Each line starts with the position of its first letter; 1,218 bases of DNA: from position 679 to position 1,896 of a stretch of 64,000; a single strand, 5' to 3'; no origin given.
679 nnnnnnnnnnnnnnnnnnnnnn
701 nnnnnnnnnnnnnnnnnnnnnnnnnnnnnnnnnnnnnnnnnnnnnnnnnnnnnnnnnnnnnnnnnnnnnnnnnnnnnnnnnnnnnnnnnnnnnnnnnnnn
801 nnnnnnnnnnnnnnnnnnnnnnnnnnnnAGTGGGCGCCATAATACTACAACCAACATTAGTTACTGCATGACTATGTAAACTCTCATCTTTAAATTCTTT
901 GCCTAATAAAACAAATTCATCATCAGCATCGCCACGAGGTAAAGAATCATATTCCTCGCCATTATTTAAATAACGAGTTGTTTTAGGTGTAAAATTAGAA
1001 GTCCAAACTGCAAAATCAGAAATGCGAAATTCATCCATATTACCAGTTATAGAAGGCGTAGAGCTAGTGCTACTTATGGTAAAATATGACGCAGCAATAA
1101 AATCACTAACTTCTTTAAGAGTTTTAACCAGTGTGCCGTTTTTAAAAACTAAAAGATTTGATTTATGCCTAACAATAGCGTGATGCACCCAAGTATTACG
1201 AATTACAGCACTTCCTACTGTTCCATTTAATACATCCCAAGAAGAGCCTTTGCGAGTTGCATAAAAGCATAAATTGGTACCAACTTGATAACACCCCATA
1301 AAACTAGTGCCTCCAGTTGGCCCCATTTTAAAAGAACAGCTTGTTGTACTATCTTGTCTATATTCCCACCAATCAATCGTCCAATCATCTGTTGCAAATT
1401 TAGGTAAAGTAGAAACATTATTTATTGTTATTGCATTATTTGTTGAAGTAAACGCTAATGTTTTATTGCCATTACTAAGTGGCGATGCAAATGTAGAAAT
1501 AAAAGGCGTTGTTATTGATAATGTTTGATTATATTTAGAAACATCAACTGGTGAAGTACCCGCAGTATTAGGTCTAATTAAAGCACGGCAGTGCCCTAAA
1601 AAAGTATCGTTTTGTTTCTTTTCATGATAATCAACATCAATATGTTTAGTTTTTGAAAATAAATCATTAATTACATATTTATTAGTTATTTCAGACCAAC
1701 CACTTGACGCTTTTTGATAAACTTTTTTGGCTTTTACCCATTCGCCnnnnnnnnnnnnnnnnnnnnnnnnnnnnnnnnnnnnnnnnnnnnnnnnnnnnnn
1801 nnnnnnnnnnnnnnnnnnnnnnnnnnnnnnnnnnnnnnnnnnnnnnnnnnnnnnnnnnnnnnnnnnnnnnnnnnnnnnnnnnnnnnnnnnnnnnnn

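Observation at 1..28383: Family of CBM-like receptor-binding modules repeated in at least three giant fibre genes, with nucleotide-level repeats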

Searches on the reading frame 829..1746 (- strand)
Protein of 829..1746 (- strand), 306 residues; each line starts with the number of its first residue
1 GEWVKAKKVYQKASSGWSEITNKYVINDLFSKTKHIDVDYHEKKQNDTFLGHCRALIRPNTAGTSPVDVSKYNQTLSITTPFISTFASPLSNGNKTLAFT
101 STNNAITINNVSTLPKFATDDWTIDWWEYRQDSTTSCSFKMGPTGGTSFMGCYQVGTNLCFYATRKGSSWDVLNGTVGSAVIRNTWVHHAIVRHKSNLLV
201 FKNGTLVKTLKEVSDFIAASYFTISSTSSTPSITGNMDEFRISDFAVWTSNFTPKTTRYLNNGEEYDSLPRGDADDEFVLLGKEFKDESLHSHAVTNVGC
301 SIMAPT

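Call 59: find_related_loci(query=window:829-1746:-, collection=viral_contigs, flank=10000)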
Query window:829-1746:- (306 aa) in viral_contigs; peptide patterns used: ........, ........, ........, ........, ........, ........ (x = any residue, [..] = any of these).
2 stretches matched a pattern, but none encodes a relative of the query by tblastn (E <= 1e-3).
